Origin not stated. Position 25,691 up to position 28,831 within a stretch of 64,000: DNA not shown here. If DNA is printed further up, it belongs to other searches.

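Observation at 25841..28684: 947-aa plus-strand protein with a PARP-like H-Y-E ADP-ribosyltransferase domain, bracketed by inverted repeats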

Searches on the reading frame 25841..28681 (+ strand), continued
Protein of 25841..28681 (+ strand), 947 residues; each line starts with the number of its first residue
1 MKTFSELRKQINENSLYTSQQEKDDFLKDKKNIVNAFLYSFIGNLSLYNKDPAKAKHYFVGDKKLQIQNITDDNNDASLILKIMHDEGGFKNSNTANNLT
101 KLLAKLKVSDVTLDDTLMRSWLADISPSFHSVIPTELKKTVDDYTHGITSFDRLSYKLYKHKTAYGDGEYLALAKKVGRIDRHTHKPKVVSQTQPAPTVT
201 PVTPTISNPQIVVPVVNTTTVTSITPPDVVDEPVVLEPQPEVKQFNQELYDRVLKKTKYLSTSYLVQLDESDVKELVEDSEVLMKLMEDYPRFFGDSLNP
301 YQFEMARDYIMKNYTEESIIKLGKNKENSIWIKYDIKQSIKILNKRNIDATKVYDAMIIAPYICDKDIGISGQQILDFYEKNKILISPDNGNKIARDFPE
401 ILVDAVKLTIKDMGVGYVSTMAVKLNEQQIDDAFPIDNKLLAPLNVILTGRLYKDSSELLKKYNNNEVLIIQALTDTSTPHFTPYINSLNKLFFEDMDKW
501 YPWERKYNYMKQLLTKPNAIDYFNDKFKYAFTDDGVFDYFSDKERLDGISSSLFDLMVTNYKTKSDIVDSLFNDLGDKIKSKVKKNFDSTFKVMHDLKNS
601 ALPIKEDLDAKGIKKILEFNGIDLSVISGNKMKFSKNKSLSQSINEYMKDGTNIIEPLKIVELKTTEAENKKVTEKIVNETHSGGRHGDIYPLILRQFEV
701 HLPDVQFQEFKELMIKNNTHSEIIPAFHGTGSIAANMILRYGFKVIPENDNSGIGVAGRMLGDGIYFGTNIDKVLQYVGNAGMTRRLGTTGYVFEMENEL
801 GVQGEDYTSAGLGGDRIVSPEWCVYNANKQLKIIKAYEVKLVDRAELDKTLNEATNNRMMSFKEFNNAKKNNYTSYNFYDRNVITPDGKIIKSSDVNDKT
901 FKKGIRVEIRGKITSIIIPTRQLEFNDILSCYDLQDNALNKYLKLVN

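Call 55: search_protein_representatives(protein=window:25841-28681:+)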
Query: 947 residues. Proteins with E-value up to 0.001 (for the whole library): 348; up to 1e-10: 299; up to 1e-30: 242. The best 150 are listed.
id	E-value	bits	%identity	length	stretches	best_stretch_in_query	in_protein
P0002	0.0e+00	1524.6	72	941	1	1-947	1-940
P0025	3.2e-91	323.2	38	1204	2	539-945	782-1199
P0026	3.7e-89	316.4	40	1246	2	538-874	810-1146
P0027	3.3e-85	303.3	38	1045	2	564-866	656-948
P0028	7.3e-84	298.9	37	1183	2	542-946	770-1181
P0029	7.7e-84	298.8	36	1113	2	462-945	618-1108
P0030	1.9e-83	297.5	36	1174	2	555-947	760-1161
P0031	1.5e-82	294.5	38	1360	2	555-930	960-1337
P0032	4.5e-82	293.0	34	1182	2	521-937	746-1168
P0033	7.0e-82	292.3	39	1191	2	518-892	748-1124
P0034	1.6e-81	291.2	37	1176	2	546-886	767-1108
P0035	1.9e-81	290.9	36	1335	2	549-946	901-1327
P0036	5.5e-80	286.1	40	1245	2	528-890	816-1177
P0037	2.3e-79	284.0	34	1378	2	549-861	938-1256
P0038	2.9e-79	283.7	41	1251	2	603-895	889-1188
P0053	4.2e-76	273.2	38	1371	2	514-867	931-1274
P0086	1.0e-65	238.9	38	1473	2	536-899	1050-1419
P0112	1.1e-58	215.6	34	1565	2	548-842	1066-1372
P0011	2.0e-56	208.1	41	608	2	591-900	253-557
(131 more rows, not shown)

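Call 86: predict_structure(alignment_id=A2)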
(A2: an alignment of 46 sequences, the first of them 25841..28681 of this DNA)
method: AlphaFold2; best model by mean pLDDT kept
length: 947 residues; sequences in the alignment: 46
mean_pLDDT: 75.3   pTM: 0.45
mean pLDDT of the five models: 75.3, 74.4, 73.8, 73.0, 70.0
residues with pLDDT >= 90: 260; 70-90: 397; 50-70: 134; < 50: 156
segments of 3 or more residues with pLDDT < 50: 183-241, 262-264, 413-486, 491-493, 496-501, 866-869
pLDDT, mean of each block of 10 residues (from residue 1): 55 77 92 93 88 86 90 92 96 93 89 87 95 90 88 83 71 81 45 34 34 33 36 40 78 78 64 88 85 78 83 87 73 76 86 82 84 84 73 74 63 40 38 42 38 35 39 45 46 49 54 53 57 65 68 78 80 82 82 85 80 81 68 80 84 83 92 91 79 96 95 94 91 92 78 56 88 89 80 95 92 80 93 96 89 63 50 90 94 91 89 91 88 90 93
secondary structure, 60 per line:
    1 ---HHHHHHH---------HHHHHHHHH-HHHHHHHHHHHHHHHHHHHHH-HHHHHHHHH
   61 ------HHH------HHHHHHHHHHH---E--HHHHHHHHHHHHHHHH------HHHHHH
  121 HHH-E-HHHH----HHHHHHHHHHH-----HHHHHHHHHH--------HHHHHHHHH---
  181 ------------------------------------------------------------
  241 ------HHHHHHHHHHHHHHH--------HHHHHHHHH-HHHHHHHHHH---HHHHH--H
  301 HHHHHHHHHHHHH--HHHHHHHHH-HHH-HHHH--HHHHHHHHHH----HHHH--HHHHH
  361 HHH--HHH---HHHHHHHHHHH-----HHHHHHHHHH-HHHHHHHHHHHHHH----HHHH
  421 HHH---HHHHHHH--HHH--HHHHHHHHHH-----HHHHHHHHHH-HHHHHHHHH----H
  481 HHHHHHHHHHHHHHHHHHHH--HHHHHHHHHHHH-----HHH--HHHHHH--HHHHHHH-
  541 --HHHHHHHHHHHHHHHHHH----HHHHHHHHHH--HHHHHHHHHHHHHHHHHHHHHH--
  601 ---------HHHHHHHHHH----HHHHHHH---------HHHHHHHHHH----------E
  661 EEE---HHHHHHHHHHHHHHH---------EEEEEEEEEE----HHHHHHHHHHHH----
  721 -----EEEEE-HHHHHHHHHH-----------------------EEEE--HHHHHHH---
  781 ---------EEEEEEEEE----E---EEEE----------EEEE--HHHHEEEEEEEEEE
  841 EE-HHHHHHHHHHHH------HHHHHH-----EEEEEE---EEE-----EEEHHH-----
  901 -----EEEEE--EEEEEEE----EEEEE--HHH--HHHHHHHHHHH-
elements in order (helices of 4 or more, strands of 3 or more residues): H4-10 H20-28 H30-50 H52-60 H76-86 H93-108 H115-123 H127-130 H135-145 H151-160 H169-177 H247-261 H270-278 H280-289 H293-297 H300-313 H316-324 H330-333 H336-345 H350-353 H356-363 H372-382 H388-397 H399-412 H417-423 H427-433 H441-450 H456-465 H467-475 H480-500 H503-514 H525-530 H533-539 H543-560 H565-574 H577-598 H610-619 H624-630 H640-649 E660-663 H667-681 E691-700 H705-716 E726-730 H732-741 E765-768 H771-777 E790-798 E807-810 E821-824 H827-830 E831-842 H844-855 H862-867 E873-878 E882-884 E890-892 E906-910 E913-919 E924-928 H936-946

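Call 89: fold_search(model_id=the predicted structure, library=viral)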
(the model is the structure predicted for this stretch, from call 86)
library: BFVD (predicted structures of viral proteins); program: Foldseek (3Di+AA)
matches with E <= 10: 159; with E <= 0.001: 9
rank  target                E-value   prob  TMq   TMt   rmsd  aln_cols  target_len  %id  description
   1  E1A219                1.1e-40  1.00  0.35  0.28  39.3      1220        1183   21  Uncharacterized protein [Aeromonas phage phiAS5]
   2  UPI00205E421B         3.6e-33  1.00  0.31  0.26  33.8      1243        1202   19  (no name look-up for this kind of identifier)
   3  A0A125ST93            6.2e-28  1.00  0.29  0.21  30.0      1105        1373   18  (no name in the UniProt tables at hand)
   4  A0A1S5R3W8            1.4e-26  1.00  0.31  0.24  24.1      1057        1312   18  PARP catalytic domain-containing protein [Pseudomonas phage pf16]
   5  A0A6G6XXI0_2          1.1e-20  1.00  0.31  0.38  17.6       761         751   20  (no name in the UniProt tables at hand)
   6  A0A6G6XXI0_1          3.2e-10  1.00  0.17  0.22  31.3       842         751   14  (no name in the UniProt tables at hand)
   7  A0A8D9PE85            8.2e-07  1.00  0.16  0.32  18.3       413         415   16  NAD(+) ADP-ribosyltransferase [Bacteriophage sp.]
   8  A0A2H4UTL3            1.8e-06  1.00  0.16  0.28  18.4       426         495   12  NAD(+) ADP-ribosyltransferase [Bodo saltans virus]
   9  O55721                1.3e-04  1.00  0.14  0.60   6.0       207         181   17  Putative poly [ADP-ribose] polymerase-like 100L [Invertebrate iridescent virus 6]
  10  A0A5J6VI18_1          4.1e-02  0.21  0.09  0.09  31.2       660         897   13  Uncharacterized protein [Megaviridae environmental sample]
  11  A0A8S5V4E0            8.8e-02  0.35  0.10  0.11  27.9       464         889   11  BppU domain protein [Myoviridae sp. ct8iP21]
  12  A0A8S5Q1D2            1.1e-01  0.16  0.10  0.13  42.4       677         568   10  Response regulator protein [Siphoviridae sp. ctOCb13]
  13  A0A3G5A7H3            1.2e-01  0.20  0.08  0.14  24.5       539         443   11  Uncharacterized protein [Hyperionvirus sp.]
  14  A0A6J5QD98            1.4e-01  0.10  0.07  0.11  31.9       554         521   13  Uncharacterized protein [uncultured Caudovirales phage]
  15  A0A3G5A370            2.5e-01  0.41  0.08  0.19  18.6       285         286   13  Tetratricopeptide repeat protein [Harvfovirus sp.]
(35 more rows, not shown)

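Call 91: search_protein_families(library=pfam, proteins=[P0025, P0031, P0037, P0053, P0086, P0112], max_evalue=0.001)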
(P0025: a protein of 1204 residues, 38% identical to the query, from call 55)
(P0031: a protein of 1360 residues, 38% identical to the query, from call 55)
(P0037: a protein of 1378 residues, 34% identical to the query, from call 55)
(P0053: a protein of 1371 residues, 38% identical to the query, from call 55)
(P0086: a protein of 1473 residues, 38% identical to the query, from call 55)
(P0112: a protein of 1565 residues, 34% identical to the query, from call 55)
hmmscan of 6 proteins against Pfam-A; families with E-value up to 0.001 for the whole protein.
P0025 (1204 aa): 1 family
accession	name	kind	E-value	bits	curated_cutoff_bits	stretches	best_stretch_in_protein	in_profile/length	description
PF00644.27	PARP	-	4.7e-07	29.9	26.7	1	923-1024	8-101/199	Poly(ADP-ribose) polymerase catalytic domain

P0031 (1360 aa): 1 family
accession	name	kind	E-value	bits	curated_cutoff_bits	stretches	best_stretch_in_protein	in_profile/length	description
PF00644.27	PARP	-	1.4e-05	25.2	26.7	1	1088-1179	15-100/199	Poly(ADP-ribose) polymerase catalytic domain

P0037 (1378 aa): 1 family
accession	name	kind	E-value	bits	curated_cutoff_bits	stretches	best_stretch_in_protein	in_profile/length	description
PF00644.27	PARP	-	1.2e-07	31.9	26.7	1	1073-1194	11-120/199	Poly(ADP-ribose) polymerase catalytic domain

P0053 (1371 aa): 1 family
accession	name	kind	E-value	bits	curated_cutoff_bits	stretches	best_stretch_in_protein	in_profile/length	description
PF00644.27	PARP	-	0.0001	22.3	26.7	1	1096-1186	17-101/199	Poly(ADP-ribose) polymerase catalytic domain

P0086 (1473 aa): 2 families
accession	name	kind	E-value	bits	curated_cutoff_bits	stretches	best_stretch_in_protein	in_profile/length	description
PF05406.20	WGR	-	2.9e-09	37.4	22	1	220-280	12-77/79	WGR domain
PF00644.27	PARP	-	0.00016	21.7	26.7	1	1240-1291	52-102/199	Poly(ADP-ribose) polymerase catalytic domain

P0112 (1565 aa): 1 family
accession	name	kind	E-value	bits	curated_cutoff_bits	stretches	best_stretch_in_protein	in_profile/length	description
PF00644.27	PARP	-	0.0002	21.4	26.7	1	1199-1326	10-121/199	Poly(ADP-ribose) polymerase catalytic domain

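Call 109: get_annotated_region(hit=H16, flank=4500)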
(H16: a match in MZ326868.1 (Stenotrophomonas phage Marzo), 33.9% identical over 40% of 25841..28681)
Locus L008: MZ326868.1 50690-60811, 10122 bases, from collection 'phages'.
description: Stenotrophomonas phage Marzo, complete genome.
organism: Stenotrophomonas phage Marzo (NCBI taxid 2859652)
taxonomy: Viruses; Duplodnaviria; Heunggongvirae; Uroviricota; Caudoviricetes; Menderavirus
host: Stenotrophomonas maltophilia; source: wastewater collected; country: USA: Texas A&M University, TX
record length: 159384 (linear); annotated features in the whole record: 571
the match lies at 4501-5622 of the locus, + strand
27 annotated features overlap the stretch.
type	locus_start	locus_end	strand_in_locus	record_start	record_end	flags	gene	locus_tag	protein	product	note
CDS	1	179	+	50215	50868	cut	-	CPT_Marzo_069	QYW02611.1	hypothetical protein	-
regulatory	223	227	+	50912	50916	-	-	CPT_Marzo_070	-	ribosome_binding_site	-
CDS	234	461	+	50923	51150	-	-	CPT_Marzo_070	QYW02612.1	late gene activator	HHPred homology to Accession: U9ZUN7 Organism: Escherichia virus T4. HHPred e-value: 9.3e-23; T4 gp33-like late gene ...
regulatory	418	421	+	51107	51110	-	-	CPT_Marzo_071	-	ribosome_binding_site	-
CDS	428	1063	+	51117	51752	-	-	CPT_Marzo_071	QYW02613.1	DnaC-like helicase loader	HHPred homology to Accession: P13342 Organism: Escherichia virus T4. HHPred e-value: 4.2e-68; InterProScan hit to ...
regulatory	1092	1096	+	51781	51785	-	-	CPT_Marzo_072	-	ribosome_binding_site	-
CDS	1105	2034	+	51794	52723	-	-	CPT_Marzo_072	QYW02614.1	ssDNA-binding protein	BAST homology to Accession: NP_049854.1 Organism: T4p243. Score2: 3.12354e-45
regulatory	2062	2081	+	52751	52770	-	-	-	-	terminator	-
regulatory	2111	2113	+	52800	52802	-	-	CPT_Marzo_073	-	ribosome_binding_site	-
CDS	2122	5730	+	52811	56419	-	-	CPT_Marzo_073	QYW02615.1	ADP-ribosyltransferase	BLAST homology to Accession: YP_009851124.1 Organism: Stenotrophomonas phage Mendera. BLAST e-value: 0.0; E0.0 hit to ...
regulatory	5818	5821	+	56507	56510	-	-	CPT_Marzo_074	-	ribosome_binding_site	-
CDS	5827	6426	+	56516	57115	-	-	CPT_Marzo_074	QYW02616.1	exonuclease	-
regulatory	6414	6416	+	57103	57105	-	-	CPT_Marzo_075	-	ribosome_binding_site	-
CDS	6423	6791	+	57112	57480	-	-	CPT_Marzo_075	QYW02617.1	hypothetical protein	-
regulatory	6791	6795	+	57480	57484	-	-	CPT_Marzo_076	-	ribosome_binding_site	-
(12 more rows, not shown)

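Call 110: get_annotated_region(hit=H33, flank=4500)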
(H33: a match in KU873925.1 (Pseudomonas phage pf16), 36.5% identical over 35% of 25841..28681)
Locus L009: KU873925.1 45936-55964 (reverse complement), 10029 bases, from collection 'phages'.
description: Pseudomonas phage pf16, complete genome.
organism: Pseudomonas phage pf16 (NCBI taxid 1815630)
taxonomy: Viruses; Duplodnaviria; Heunggongvirae; Uroviricota; Caudoviricetes; Chakrabartyvirus; Chakrabartyvirus pf16
host: Pseudomonas putida PpG1; source: -; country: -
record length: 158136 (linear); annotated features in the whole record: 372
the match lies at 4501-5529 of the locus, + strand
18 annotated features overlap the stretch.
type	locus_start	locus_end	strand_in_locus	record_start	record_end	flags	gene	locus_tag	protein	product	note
CDS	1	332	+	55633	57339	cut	-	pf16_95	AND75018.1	hypothetical protein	pf16_gp95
CDS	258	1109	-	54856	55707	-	-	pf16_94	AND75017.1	hypothetical protein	pf16_gp94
regulatory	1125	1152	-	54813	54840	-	-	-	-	promoter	putative phage specific promoter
CDS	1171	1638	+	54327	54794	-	-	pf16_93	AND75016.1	hypothetical protein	pf16_gp93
regulatory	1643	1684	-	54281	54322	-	-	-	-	terminator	Rho independent transcriptional terminator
CDS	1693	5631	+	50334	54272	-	-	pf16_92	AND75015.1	hypothetical protein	pf16_gp92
regulatory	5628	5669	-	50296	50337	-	-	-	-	terminator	Rho independent transcriptional terminator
CDS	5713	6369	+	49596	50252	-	-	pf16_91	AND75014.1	hypothetical protein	pf16_gp91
regulatory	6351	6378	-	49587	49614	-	-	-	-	promoter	putative phage specific promoter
CDS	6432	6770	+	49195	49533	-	-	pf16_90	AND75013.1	hypothetical protein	pf16_gp90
regulatory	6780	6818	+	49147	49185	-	-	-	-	terminator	Rho independent transcriptional terminator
CDS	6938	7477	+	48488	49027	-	-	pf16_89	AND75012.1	hypothetical protein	pf16_gp89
CDS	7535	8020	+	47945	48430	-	-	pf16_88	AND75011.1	hypothetical protein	pf16_gp88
regulatory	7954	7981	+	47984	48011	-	-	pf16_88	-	promoter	putative phage specific promoter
CDS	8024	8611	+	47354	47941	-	-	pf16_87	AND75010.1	hypothetical protein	pf16_gp87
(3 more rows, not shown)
